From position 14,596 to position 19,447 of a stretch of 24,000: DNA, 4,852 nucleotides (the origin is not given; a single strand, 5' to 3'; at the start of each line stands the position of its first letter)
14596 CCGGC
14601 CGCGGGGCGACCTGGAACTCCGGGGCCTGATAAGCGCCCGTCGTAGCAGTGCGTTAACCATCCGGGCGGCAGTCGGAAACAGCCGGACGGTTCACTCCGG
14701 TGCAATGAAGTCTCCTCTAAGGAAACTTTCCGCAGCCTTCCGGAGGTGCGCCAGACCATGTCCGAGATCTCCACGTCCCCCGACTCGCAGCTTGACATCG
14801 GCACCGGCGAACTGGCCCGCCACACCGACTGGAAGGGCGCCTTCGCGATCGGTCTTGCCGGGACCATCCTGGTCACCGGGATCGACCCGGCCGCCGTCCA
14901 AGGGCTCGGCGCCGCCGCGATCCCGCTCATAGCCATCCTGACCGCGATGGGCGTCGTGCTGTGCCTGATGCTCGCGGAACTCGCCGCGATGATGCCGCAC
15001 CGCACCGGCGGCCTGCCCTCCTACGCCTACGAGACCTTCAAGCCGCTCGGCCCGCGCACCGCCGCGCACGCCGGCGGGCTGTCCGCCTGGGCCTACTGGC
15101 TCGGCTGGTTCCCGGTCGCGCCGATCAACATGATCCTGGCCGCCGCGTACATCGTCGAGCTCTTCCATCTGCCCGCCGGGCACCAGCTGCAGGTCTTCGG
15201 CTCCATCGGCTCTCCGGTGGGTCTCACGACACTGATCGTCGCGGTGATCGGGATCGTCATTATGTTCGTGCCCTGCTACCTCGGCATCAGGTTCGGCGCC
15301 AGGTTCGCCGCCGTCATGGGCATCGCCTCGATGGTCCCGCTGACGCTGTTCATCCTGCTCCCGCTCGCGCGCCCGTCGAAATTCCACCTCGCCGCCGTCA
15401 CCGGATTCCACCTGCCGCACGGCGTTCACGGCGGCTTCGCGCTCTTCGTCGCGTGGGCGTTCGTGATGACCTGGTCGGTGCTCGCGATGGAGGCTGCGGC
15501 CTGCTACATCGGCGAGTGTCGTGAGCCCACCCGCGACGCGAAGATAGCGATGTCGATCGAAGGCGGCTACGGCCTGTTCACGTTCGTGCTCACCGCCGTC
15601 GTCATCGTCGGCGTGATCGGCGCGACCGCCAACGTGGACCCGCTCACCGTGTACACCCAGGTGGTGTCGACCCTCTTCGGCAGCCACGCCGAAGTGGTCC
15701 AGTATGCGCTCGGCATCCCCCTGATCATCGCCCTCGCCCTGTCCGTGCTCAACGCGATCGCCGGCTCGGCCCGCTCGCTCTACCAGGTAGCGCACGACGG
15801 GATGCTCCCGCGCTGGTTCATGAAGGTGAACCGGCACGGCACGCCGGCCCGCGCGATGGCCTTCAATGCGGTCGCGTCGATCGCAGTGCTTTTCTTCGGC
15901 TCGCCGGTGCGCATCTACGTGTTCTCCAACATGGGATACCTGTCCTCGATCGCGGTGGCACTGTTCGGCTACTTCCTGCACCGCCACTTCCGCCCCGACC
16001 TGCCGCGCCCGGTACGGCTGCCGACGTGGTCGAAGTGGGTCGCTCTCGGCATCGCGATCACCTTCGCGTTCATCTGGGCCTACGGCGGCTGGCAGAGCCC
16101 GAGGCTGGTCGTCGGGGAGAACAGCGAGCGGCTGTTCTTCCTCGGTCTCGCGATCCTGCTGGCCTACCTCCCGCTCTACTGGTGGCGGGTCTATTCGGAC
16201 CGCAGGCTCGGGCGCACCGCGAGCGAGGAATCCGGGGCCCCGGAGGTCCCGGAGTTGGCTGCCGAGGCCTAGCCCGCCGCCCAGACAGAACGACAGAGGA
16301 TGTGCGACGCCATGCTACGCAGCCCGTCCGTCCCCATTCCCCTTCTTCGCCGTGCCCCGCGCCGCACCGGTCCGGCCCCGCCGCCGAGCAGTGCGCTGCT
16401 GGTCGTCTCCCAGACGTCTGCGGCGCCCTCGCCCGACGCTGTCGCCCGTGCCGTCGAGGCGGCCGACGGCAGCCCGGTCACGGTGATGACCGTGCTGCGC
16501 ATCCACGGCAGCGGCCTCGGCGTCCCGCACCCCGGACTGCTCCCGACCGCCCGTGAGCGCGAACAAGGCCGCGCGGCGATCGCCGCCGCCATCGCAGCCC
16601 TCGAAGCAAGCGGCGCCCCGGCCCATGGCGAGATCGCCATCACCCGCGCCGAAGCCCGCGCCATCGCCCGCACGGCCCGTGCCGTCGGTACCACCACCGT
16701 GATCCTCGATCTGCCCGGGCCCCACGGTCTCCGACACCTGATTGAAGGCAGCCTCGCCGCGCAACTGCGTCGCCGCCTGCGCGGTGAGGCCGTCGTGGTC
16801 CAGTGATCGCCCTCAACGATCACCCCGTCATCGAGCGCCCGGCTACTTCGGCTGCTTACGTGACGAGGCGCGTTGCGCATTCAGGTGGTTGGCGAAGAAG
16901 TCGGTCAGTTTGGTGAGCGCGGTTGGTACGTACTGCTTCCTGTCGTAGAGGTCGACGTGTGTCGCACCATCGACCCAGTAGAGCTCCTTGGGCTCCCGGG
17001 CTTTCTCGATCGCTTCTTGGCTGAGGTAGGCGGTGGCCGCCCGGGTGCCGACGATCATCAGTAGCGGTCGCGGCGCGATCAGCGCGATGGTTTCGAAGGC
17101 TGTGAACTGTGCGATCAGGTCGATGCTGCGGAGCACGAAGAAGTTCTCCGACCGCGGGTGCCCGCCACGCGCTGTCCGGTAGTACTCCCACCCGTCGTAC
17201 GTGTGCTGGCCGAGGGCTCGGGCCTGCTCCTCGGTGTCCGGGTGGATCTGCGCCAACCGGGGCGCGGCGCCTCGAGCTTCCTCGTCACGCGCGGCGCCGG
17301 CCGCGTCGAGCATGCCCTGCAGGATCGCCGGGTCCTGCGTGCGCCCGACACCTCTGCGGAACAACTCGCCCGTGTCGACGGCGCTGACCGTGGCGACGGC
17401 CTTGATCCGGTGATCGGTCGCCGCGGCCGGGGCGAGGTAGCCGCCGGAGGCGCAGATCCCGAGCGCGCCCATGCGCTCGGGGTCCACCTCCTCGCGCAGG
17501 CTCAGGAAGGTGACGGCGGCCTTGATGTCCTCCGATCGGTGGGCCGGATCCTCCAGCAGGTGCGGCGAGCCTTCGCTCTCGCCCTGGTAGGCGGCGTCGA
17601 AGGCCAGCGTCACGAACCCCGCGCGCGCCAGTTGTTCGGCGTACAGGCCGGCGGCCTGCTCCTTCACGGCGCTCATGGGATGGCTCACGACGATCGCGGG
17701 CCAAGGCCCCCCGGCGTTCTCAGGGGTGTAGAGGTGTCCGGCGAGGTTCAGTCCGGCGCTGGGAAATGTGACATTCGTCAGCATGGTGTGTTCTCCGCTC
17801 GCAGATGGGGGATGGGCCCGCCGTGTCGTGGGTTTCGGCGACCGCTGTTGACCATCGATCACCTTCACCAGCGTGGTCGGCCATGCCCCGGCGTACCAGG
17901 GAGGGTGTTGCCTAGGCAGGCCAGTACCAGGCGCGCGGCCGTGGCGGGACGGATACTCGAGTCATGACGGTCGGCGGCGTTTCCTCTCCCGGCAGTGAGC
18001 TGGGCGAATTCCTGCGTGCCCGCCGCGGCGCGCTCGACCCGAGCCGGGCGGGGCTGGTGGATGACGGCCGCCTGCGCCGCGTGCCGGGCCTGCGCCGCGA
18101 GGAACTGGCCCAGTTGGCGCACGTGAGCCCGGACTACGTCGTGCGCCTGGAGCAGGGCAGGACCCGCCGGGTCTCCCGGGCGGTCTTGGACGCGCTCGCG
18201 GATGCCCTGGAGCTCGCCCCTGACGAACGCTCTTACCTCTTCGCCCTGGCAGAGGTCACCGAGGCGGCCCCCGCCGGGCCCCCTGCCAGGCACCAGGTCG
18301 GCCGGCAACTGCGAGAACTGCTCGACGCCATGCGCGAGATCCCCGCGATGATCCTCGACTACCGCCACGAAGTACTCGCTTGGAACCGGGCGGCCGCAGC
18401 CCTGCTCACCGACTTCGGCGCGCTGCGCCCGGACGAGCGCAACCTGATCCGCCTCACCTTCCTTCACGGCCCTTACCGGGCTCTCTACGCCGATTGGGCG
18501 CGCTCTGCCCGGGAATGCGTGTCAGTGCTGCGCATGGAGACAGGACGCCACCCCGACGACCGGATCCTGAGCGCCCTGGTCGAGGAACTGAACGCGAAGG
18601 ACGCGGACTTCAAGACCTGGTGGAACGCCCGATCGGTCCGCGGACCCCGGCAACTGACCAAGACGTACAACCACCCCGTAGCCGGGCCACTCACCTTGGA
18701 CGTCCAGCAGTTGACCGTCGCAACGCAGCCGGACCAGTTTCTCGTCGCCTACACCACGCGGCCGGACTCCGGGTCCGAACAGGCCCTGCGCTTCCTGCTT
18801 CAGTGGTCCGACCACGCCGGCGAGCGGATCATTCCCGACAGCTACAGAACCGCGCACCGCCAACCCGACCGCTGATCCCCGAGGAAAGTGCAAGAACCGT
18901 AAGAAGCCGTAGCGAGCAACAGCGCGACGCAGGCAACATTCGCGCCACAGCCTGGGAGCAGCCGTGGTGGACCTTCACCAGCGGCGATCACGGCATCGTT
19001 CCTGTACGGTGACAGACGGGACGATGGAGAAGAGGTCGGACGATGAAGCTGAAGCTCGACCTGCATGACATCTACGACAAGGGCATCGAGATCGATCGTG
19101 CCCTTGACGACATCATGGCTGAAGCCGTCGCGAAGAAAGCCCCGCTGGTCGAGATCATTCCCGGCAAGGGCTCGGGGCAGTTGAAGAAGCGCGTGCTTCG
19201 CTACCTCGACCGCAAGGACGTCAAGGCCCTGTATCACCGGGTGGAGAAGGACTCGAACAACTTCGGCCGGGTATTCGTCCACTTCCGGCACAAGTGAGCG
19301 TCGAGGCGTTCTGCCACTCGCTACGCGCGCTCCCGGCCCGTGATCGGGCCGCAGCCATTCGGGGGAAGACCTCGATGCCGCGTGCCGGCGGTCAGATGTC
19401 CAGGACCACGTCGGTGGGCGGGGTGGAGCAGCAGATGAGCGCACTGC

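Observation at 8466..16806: Compact glutamate-cycling amine-catabolic operon: GS-like ligase + GlxBCD-type synthase + single-subunit oxidase + PuuR-like regulator + APC permease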

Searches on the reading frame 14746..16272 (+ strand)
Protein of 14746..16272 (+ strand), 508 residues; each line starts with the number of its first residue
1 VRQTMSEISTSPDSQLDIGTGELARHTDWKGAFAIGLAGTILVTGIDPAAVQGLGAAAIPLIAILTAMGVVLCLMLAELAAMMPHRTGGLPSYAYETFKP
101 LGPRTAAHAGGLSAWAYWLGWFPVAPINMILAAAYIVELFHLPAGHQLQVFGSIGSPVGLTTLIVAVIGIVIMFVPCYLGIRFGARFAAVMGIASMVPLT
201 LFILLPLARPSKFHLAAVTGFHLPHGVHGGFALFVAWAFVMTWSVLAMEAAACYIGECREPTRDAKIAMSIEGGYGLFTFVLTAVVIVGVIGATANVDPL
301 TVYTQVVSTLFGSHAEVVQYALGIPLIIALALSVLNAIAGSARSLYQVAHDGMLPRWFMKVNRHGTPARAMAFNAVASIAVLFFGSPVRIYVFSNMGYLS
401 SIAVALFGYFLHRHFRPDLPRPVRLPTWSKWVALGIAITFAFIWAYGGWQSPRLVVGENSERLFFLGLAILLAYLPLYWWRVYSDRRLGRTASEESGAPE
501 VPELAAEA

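Call 4: search_protein_families(library=pfam, proteins=[window:14746-16272:+])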
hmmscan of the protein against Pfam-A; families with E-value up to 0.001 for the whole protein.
window:14746-16272:+ (508 aa): 2 families
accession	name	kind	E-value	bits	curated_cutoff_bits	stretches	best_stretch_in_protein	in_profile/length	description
PF13520.12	AA_permease_2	-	5.3e-48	164.4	27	1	32-458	6-415/427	Amino acid permease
PF00324.27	AA_permease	-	4.7e-17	62.3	24.6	1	36-481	9-460/470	Amino acid permease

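Call 5: search_protein_families(library=ncbifam, proteins=[window:14746-16272:+])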
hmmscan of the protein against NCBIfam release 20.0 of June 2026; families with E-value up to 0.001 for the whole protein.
window:14746-16272:+ (508 aa): 11 families
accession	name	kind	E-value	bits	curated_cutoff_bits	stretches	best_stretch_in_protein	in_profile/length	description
NF053774.1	TmaoPremMsil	equivalog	1.1e-50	172.8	690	1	23-484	1-470/520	trimethylamine N-oxide permease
TIGR00908.1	2A0305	equivalog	4.9e-18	65.3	381.75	1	64-440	48-400/442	ethanolamine permease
TIGR00905.1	2A0302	subfamily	1.5e-12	47.1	409.05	1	55-401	38-364/473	basic amino acid/polyamine antiporter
TIGR03810.1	arg_ornith_anti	equivalog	3e-10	39.4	591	1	55-402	33-356/468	arginine-ornithine antiporter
TIGR03813.2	Gln_GABA_anti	equivalog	1.2e-08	34.4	650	1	45-462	22-436/479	glutamine/gamma-aminobutyrate antiporter GadC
NF053662.1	Glu_GABA_anti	equivalog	1.6e-07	30.6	640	1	163-446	114-410/468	glutamate/gamma-aminobutyrate antiporter GadC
TIGR00913.1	2A0310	subfamily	2.4e-06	26.6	578.7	1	61-406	39-378/480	amino acid permease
TIGR04298.1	his_histam_anti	equivalog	1.3e-05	24.7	750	1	48-409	24-362/429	histidine-histamine antiporter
TIGR00911.1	2A0308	subfamily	2.5e-05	23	701.8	1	162-484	169-476/505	L-type amino acid transporter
NF008245.0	PRK11021.1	equivalog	0.00015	20.9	284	1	50-382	33-331/419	L-methionine/branched-chain amino acid transporter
TIGR00906.1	2A0303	subfamily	0.00026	19.5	681.7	0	61-384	72-399/602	cationic amino acid transport permease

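Call 36: find_homologous_proteins(query=window:14758-16272:+)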
Query window:14758-16272:+ (504 aa): 1898 proteins with E <= 0.001 among 8000 candidates; the best 120 are listed.
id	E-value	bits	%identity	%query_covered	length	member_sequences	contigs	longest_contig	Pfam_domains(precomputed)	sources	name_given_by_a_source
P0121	0.0e+0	1053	93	100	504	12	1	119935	PF13520.13,PF00324.28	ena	-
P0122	0.0e+0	1043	93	100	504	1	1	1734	PF13520.13,PF00324.28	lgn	-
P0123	0.0e+0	1016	90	100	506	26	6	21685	PF13520.13,PF00324.28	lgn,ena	-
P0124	1.3e-277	940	86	98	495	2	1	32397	PF13520.13,PF00324.28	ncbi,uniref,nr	ncbi:APC family permease [Catenulispora sp. NF23]|uniref:APC family permease n=1 Tax=Catenulispora p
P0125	8.7e-266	901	83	97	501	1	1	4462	PF13520.13,PF00324.28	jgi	jgi:amino acid transporter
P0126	4.0e-263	892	83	96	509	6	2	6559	PF13520.13,PF00324.28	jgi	jgi:amino acid transporter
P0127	1.5e-243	827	82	90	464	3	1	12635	PF13520.13,PF00324.28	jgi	jgi:amino acid transporter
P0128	3.2e-217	741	69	93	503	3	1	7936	PF13520.13,PF00324.28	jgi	jgi:amino acid transporter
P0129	9.7e-200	683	63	95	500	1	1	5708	PF13520.13,PF00324.28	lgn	-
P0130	9.7e-199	680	64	93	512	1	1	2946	PF13520.13,PF00324.28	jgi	jgi:amino acid transporter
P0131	5.0e-198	677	62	98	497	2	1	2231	PF13520.13,PF00324.28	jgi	-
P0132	1.1e-196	673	62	97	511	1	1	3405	PF13520.13,PF00324.28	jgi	jgi:amino acid transporter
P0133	3.8e-196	671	62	95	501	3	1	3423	PF13520.13,PF00324.28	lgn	-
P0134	2.3e-195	668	63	95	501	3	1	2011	PF13520.13,PF00324.28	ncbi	-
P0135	2.3e-195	668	62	94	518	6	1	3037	PF13520.13,PF00324.28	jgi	jgi:amino acid transporter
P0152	3.8e-189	648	60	98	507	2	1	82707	PF13520.13,PF00324.28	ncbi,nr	ncbi:MAG TPA: APC family permease [Acidimicrobiales bacterium]|nr:APC family permease [Acidimicrobia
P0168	4.2e-185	635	61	96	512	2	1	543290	PF13520.13,PF00324.28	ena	-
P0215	2.9e-180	619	59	96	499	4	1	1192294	PF13520.13,PF00324.28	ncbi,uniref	ncbi:amino acid transporter [Mycobacterium sp. MAA66]|uniref:APC family permease n=1 Tax=Mycobacteri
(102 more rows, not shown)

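Call 37: find_encoding_contigs(protein=P0124, flank=10000, max_places=1)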
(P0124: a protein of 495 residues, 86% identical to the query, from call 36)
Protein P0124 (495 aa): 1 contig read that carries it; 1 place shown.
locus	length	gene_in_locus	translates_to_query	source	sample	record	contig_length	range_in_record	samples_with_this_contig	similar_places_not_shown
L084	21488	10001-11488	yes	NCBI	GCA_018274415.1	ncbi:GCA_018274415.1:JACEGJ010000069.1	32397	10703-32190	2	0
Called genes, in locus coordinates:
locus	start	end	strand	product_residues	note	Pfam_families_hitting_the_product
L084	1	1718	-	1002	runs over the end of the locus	PF00486:Trans_reg_C (weak), PF03704:BTAD, PF13374:TPR_10 (faint), PF07719:TPR_2 (faint), PF00931:NB-ARC, PF13401:AAA_22 (faint), PF13424:TPR_12 (weak)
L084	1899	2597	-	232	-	PF00535:Glycos_transf_2, PF13641:Glyco_tranf_2_3 (weak)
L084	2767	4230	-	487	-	PF00282:Pyridoxal_deC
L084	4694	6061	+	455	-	-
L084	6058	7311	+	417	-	PF00501:AMP-binding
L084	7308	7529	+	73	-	PF00550:PP-binding (weak)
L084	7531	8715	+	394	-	-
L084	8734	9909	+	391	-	-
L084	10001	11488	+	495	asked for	PF00324:AA_permease, PF13520:AA_permease_2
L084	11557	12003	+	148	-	-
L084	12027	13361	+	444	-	PF08240:ADH_N, PF00107:ADH_zinc_N, PF13602:ADH_zinc_N_2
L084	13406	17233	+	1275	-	PF02771:Acyl-CoA_dh_N, PF02770:Acyl-CoA_dh_M, PF00441:Acyl-CoA_dh_1, PF00501:AMP-binding, PF13193:AMP-binding_C, PF00550:PP-binding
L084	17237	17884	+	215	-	-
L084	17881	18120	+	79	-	PF03621:MbtH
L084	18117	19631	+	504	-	PF00206:Lyase_1, PF14698:ASL_C2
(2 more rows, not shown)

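Call 38: find_encoding_contigs(protein=P0215, flank=8000, max_places=1)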
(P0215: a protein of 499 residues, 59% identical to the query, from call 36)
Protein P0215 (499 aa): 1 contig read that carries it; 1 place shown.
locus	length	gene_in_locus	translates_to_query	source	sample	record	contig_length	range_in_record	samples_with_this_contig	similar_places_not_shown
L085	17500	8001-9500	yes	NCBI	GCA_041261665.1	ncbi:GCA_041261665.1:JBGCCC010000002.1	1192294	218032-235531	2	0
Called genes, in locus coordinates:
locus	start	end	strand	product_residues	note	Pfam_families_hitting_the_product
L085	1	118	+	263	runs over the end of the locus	PF05175:MTS (weak), PF05724:TPMT (weak), PF13489:Methyltransf_23, PF13847:Methyltransf_31, PF08241:Methyltransf_11, PF08242:Methyltransf_12, PF13649:Methyltransf_25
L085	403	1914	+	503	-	PF00070:Pyr_redox (faint), PF01266:DAO (faint), PF01494:FAD_binding_3, PF07992:Pyr_redox_2 (faint), PF21274:Rng_hyd_C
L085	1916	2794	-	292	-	PF01370:Epimerase, PF05368:NmrA, PF13460:NAD_binding_10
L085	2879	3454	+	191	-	PF00440:TetR_N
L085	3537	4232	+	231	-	PF05988:DUF899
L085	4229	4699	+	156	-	PF10604:Polyketide_cyc2 (weak)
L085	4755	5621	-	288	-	PF13452:FAS1_DH_region (weak), PF22622:MFE-2_hydrat-2_N, PF01575:MaoC_dehydratas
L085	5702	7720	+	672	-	PF01073:3Beta_HSD, PF01370:Epimerase, PF04321:RmlD_sub_bind, PF07993:NAD_binding_4, PF13460:NAD_binding_10, PF00106:adh_short, PF08659:KR, PF13561:adh_short_C2, +1 more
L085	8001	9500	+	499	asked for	PF00324:AA_permease, PF13520:AA_permease_2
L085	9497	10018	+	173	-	-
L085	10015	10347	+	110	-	PF02694:UPF0060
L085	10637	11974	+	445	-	PF03951:Gln-synt_N (weak), PF00120:Gln-synt_C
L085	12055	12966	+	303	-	PF13522:GATase_6, PF13537:GATase_7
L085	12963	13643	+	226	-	-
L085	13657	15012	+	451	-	PF01645:Glu_synthase, PF01070:FMN_dh, PF03060:NMO, PF00478:IMPDH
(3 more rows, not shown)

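Call 39: find_encoding_contigs(protein=P0152, flank=8000, max_places=1)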
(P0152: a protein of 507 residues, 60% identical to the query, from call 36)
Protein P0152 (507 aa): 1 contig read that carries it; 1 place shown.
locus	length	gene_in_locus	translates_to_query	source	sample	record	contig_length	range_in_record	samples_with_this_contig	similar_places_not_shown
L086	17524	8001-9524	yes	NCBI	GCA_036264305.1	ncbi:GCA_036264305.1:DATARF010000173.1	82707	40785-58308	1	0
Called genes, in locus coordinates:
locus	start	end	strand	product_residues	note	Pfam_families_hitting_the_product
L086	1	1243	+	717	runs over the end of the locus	PF00069:Pkinase, PF07714:PK_Tyr_Ser-Thr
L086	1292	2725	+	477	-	PF04185:Phosphoesterase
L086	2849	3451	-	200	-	PF12900:Pyridox_ox_2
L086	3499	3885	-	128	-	PF02410:RsfS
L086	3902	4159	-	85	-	-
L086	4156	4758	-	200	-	PF01467:CTP_transf_like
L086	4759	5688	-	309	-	PF00296:Bac_luciferase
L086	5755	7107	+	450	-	PF01474:DAHP_synth_2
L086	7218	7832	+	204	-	-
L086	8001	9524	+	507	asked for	PF13520:AA_permease_2, PF00324:AA_permease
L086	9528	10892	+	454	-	PF00120:Gln-synt_C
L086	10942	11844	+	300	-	PF13522:GATase_6, PF13537:GATase_7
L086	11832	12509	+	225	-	-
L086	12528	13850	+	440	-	PF01645:Glu_synthase, PF01070:FMN_dh, PF00478:IMPDH (weak), PF03060:NMO, PF01645:Glu_synthase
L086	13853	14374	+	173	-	-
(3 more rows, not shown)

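Call 40: find_encoding_contigs(protein=P0168, flank=8000, max_places=1)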
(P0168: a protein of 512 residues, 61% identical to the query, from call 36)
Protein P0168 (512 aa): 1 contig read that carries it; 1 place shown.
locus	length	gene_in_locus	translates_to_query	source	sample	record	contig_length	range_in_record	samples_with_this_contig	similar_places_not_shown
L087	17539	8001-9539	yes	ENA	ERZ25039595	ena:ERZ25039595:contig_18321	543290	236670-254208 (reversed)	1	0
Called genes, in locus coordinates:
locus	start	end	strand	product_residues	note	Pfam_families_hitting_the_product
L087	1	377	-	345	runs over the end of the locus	PF00296:Bac_luciferase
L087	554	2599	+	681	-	PF21863:HTH_67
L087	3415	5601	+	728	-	PF03176:MMPL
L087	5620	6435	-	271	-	PF09130:DUF1932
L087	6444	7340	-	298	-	PF00378:ECH_1, PF16113:ECH_2, PF00378:ECH_1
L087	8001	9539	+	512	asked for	PF13520:AA_permease_2, PF00324:AA_permease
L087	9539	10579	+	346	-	PF03951:Gln-synt_N (weak), PF00120:Gln-synt_C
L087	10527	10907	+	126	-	PF00120:Gln-synt_C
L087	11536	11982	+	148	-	PF13522:GATase_6, PF13537:GATase_7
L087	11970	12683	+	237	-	-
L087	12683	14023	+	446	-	PF01645:Glu_synthase, PF01070:FMN_dh, PF00478:IMPDH (weak), PF00977:His_biosynth (faint), PF03060:NMO, PF01645:Glu_synthase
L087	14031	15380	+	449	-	PF00890:FAD_binding_2 (faint), PF13454:NAD_binding_9 (faint), PF13450:NAD_binding_8 (faint), PF07992:Pyr_redox_2 (faint), PF01266:DAO, PF01593:Amino_oxidase (weak)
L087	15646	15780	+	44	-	-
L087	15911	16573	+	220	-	PF13560:HTH_31, PF01381:HTH_3, PF12844:HTH_19 (weak), PF13443:HTH_26 (weak), PF07883:Cupin_2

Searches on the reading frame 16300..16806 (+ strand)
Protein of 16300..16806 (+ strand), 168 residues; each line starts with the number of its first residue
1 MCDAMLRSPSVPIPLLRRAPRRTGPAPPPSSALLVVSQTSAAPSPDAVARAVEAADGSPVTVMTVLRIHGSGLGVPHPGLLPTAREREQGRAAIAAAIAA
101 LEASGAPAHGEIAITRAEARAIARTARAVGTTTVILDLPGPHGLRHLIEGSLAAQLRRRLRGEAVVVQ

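Call 4: search_protein_families(library=pfam, proteins=[window:16300-16806:+])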
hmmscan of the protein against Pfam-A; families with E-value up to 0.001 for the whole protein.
window:16300-16806:+ (168 aa): 1 family
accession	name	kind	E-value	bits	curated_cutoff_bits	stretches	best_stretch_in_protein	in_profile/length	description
PF00582.32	Usp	-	1.6e-05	25.9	24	1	43-167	14-140/141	Universal stress protein family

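Call 5: search_protein_families(library=ncbifam, proteins=[window:16300-16806:+])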
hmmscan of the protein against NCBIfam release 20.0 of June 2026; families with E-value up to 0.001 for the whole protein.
window:16300-16806:+ (168 aa): 0 families

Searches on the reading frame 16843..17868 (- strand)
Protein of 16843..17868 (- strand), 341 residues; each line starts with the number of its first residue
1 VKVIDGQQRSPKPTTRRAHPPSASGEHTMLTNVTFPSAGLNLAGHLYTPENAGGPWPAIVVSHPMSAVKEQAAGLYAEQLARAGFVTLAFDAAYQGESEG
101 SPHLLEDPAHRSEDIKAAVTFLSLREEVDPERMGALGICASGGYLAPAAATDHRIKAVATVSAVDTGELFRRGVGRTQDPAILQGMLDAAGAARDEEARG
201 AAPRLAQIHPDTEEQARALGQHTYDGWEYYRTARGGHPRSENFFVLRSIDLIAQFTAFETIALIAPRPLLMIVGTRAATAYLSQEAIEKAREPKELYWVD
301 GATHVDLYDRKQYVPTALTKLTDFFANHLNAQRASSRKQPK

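Call 7: search_protein_families(library=pfam, proteins=[window:16843-17868:-], max_evalue=0.01)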
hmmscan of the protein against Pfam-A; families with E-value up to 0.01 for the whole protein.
window:16843-17868:- (341 aa): 6 families
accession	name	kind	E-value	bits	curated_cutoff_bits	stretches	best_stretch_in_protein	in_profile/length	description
PF01738.24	DLH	-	1.5e-09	38.2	21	1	43-159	2-125/217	Dienelactone hydrolase family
PF02129.25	Peptidase_S15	-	3.3e-09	37.3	23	1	39-207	2-177/262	X-Pro dipeptidyl-peptidase (S15 family)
PF12740.14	PETase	-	1.4e-08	34.9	28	1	7-170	7-164/263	PET hydrolase-like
PF00561.26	Abhydrolase_1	-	0.00056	20.1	25.8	1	77-192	20-133/245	alpha/beta hydrolase fold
PF12146.15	Hydrolase_4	-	0.0011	18.7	27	0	74-156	22-100/239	Serine aminopeptidase, S33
PF00326.27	Peptidase_S9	-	0.0053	16.7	22.6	0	112-153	45-85/213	Prolyl oligopeptidase family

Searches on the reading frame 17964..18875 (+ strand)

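Call 7: search_protein_families(library=pfam, proteins=[window:17964-18875:+], max_evalue=0.01)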
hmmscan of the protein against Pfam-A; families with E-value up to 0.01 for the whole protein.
window:17964-18875:+ (303 aa): 6 families
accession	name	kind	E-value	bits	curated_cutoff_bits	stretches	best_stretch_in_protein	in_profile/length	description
PF17765.7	MLTR_LBD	-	1.4e-52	178.6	26.3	1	112-278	1-168/168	MmyB-like transcription regulator ligand binding domain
PF13560.12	HTH_31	-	4.4e-13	49.8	27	1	12-91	1-63/64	Helix-turn-helix domain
PF01381.28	HTH_3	-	1.7e-08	34.8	23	1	42-88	9-54/55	Helix-turn-helix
PF13443.12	HTH_26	-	3.6e-05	24.4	22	1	44-88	12-56/63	Cro/C1-type HTH DNA-binding domain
PF13413.12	HTH_25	-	0.0033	17.6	24.6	1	38-88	6-61/62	Helix-turn-helix domain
PF12680.13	SnoaL_2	-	0.0049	17.9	27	0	206-277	16-88/102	SnoaL-like domain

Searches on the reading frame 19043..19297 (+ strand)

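Call 21: search_protein_families(library=pfam, proteins=[window:19043-19297:+], max_evalue=0.01)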
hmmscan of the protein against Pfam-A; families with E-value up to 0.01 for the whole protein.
window:19043-19297:+ (84 aa): 1 family
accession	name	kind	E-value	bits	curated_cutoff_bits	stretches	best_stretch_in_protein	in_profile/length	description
PF01713.27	Smr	-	1.1e-13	51.5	25.7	1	5-82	1-77/77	Smr domain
